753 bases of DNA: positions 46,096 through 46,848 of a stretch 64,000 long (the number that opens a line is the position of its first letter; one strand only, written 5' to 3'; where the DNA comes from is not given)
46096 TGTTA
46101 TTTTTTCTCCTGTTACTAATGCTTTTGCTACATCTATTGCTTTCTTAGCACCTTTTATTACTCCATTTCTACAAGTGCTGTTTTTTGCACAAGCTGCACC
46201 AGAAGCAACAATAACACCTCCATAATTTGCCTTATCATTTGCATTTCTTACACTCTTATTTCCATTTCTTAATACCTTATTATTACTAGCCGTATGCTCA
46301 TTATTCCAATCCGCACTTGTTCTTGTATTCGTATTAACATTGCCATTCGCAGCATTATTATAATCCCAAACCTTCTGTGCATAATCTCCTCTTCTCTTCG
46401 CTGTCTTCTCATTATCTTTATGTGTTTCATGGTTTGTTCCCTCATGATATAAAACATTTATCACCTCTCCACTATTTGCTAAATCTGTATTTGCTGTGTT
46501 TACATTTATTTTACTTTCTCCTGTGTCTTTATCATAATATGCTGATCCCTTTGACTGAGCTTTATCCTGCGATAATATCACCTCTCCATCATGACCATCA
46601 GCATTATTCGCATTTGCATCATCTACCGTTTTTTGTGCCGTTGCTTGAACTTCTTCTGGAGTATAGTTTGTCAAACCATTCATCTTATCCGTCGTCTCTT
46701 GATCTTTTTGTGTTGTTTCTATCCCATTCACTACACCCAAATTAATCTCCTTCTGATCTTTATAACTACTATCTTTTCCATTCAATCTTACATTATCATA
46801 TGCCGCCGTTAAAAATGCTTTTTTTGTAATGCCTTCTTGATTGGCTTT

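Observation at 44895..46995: MafB-like architecture with an unrecognised N-terminal domain: signal-peptide toxin plus DUF596-like immunity gene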

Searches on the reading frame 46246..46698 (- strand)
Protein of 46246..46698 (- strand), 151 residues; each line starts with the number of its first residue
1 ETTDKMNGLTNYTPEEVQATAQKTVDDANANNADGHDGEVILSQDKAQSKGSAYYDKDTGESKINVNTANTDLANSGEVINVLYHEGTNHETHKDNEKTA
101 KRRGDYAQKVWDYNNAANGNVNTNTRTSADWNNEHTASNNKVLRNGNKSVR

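Call 55: find_related_loci(query=A6, collection=metagenome_contigs, flank=10000)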
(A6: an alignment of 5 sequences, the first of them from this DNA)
Query A6 (151 aa) in metagenome_contigs; peptide patterns used: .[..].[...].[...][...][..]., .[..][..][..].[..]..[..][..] (x = any residue, [..] = any of these).
504 stretches matched a pattern; 2 encode a relative of the query (tblastn E <= 1e-3); 2 distinct loci.
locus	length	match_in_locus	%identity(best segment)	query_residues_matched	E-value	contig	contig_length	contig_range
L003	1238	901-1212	48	8-111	2e-28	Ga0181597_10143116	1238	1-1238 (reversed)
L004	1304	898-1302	40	6-127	8e-25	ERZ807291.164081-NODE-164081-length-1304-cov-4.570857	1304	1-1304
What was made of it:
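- Tried and rejected: The 5-sequence alignment gave only two short contigs (call 55).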

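Call 60: predict_structure(alignment_id=A5)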
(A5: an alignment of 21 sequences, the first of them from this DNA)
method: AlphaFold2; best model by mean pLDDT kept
length: 151 residues; sequences in the alignment: 21
mean_pLDDT: 91.8   pTM: 0.88
mean pLDDT of the five models: 91.8, 90.9, 89.3, 88.1, 87.9
residues with pLDDT >= 90: 110; 70-90: 33; 50-70: 8; < 50: 0
segments of 3 or more residues with pLDDT < 50: none
pLDDT, mean of each block of 10 residues (from residue 1): 96 98 92 77 93 86 94 98 89 77 94 96 97 97 94 82
secondary structure, 60 per line:
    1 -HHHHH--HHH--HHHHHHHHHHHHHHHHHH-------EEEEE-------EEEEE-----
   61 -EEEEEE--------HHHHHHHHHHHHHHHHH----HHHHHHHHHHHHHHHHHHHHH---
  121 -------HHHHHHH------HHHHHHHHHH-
elements in order: H2-6 H14-31 E39-43 E51-55 E62-67 H76-92 H97-117 H128-134 H141-150
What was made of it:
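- On Zincin-like metallopeptidases: The AF2 model (pLDDT 91.8) has this order of elements (call 60).
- Closest known: Minimal zincin-like metallopeptidases. Same: The predicted topology is a helix, a three-stranded sheet, then a long helix carrying invariant H-E, followed by a helix carrying a conserved E (call 60).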

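Call 63: fold_search(model_id=the predicted structure, library=pdb)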
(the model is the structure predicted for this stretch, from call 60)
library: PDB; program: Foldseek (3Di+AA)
matches with E <= 10: 71; with E <= 0.001: 0
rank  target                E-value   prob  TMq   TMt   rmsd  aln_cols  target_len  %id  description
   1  4qhi_A                2.3e-01  0.60  0.38  0.49   6.7       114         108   11  Crystal structure of Methanocaldococcus jannaschii selecase mutant R36W (released 2014-07-16)
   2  7t5t                  8.4e-01  0.30  0.36  0.21  10.5       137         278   12  Structure of Thauera sp. K11 CapP (released 2022-09-14)
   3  8sln_A                8.4e-01  0.11  0.24  0.16  10.2       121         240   16  Crystal structure of Deinococcus geothermalis PprI complexed with ssDNA (released 2024-03-13)
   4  8slm                  1.2e+00  0.11  0.26  0.18   9.8       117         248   13  Crystal structure of Deinococcus geothermalis PprI (released 2024-03-13)
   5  4qhi_D                1.3e+00  0.20  0.35  0.45   8.3       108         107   15  Crystal structure of Methanocaldococcus jannaschii selecase mutant R36W (released 2014-07-16)
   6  3ce6_D                1.4e+00  0.06  0.14  0.05  14.9        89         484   15  Crystal structure of Mycobacterium tuberculosis S-adenosyl-L-homocysteine hydrolase in ternary complex with NAD and ad (released 2008-09-16)
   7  1hv5_E                1.6e+00  0.12  0.26  0.25   6.3       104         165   12  CRYSTAL STRUCTURE OF THE STROMELYSIN-3 (MMP-11) CATALYTIC DOMAIN COMPLEXED WITH A PHOSPHINIC INHIBITOR (released 2001-03-28)
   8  4qhi_B                1.7e+00  0.18  0.34  0.44   8.3       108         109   14  Crystal structure of Methanocaldococcus jannaschii selecase mutant R36W (released 2014-07-16)
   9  3dhy_B                2.2e+00  0.03  0.14  0.05  15.1        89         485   16  Crystal Structures of Mycobacterium tuberculosis S-Adenosyl-L-Homocysteine Hydrolase in Ternary Complex with Substrate (released 2008-09-09)
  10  1sf8_H                2.3e+00  0.16  0.34  0.42   5.4       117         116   12  Crystal structure of the carboxy-terminal domain of htpG, the E. coli Hsp90 (released 2004-06-15)
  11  3dhy_A                2.3e+00  0.03  0.14  0.05  15.1        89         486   16  Crystal Structures of Mycobacterium tuberculosis S-Adenosyl-L-Homocysteine Hydrolase in Ternary Complex with Substrate (released 2008-09-09)
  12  1sf8_C                2.6e+00  0.14  0.33  0.39   6.0       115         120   13  Crystal structure of the carboxy-terminal domain of htpG, the E. coli Hsp90 (released 2004-06-15)
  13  1hv5_A                2.6e+00  0.08  0.26  0.25   7.3       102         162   14  CRYSTAL STRUCTURE OF THE STROMELYSIN-3 (MMP-11) CATALYTIC DOMAIN COMPLEXED WITH A PHOSPHINIC INHIBITOR (released 2001-03-28)
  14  6mdx_A                2.8e+00  0.14  0.37  0.31   6.8       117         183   11  Mechanism of protease dependent DPC repair (released 2019-04-10)
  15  4jix_B                2.9e+00  0.15  0.37  0.50   6.3       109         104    7  Crystal structure of the metallopeptidase zymogen of Methanocaldococcus jannaschii jannalysin (released 2013-06-12)
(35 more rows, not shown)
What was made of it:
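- On Zincin-like metallopeptidases: Zincin-like peptidases make up most of the top Foldseek hits, but the best E is 0.23 and TM is 0.38-0.49 (call 63).
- Closest known: Minimal zincin-like metallopeptidases. Same: These peptidases make up most of the top ten Foldseek hits (call 63).
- The Foldseek top list includes selecase, CapP, PprI, MMP-11, SPRTN, jannalysin, aureolysin and MATCAP (calls 60, 63).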

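Call 67: search_solved_structures(query=A5, max_evalue=10, show_alignments=2)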
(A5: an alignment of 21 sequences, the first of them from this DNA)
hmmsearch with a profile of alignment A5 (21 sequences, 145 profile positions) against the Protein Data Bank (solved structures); distinct sequences matched with E-value up to 10: 1.
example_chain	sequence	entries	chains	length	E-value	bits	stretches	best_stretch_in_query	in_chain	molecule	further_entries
8wab_A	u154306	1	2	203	0.074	16.3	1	53-124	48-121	DNRLRE domain-containing protein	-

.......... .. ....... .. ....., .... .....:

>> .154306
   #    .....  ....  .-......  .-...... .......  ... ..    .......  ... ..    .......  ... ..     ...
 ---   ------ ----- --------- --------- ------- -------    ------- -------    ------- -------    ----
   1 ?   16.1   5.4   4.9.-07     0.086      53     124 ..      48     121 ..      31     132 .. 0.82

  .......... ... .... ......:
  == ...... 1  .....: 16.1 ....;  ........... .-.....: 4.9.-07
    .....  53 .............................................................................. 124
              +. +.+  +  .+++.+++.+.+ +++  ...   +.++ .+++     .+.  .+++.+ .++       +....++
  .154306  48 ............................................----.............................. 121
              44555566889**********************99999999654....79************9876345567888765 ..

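Call 81: search_protein_families(library=pfam, alignment_id=A5, max_evalue=5)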
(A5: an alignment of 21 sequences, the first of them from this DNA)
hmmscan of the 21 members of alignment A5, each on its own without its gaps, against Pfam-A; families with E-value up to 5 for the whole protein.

A. member 1, seq(151 aa): 0 families

B. families by the number of members that match (of 21 scanned): 18 families
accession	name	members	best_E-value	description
PF00651.37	BTB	3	0.078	BTB/POZ domain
PF10263.15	SprT-like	2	0.0093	SprT-like family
PF23951.1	DUF7282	2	0.057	Domain of unknown function (DUF7282)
PF03308.22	MeaB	1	0.015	Methylmalonyl Co-A mutase-associated GTPase MeaB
PF07901.16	DUF1672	1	0.016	Protein of unknown function (DUF1672)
PF04310.18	MukB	1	0.018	MukB N-terminal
PF03958.22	Secretin_N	1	0.019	Bacterial type II/III secretion system short domain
PF19071.5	DUF5767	1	0.025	Family of unknown function (DUF5767)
PF06156.18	YabA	1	0.034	Initiation control protein YabA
PF04450.18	BSP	1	0.038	Peptidase of plants and bacteria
PF15436.11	PGBA_N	1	0.08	Plasminogen-binding protein pgbA N-terminal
PF24373.1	DUF7529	1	0.12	Family of unknown function (DUF7529)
PF14842.11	FliG_N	1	0.16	FliG N-terminal domain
PF22690.1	FAS_AT_central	1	0.17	Fatty acid synthase central AT domain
PF02534.20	T4SS-DNA_transf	1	0.17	Type IV secretory system Conjugative DNA transfer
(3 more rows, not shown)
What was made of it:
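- On Zincin-like metallopeptidases: SprT-like hits are weak (call 81).
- Closest known: Minimal zincin-like metallopeptidases. Same: Sub-threshold SprT-like and BSP Pfam hits point the same way (call 81).
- Weak SprT-like and BSP Pfam hits agree (call 81).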

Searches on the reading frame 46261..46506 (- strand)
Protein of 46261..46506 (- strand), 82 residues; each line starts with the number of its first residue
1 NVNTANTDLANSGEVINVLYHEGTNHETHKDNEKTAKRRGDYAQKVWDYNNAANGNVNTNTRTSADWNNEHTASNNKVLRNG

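Call 17: find_related_loci(query=A2, collection=genome_contigs, flank=10000)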
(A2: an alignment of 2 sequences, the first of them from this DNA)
Query A2 (82 aa) in genome_contigs; peptide patterns used: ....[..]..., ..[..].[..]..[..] (x = any residue, [..] = any of these).
60 stretches matched a pattern, but none encodes a relative of the query by tblastn (E <= 1e-3).
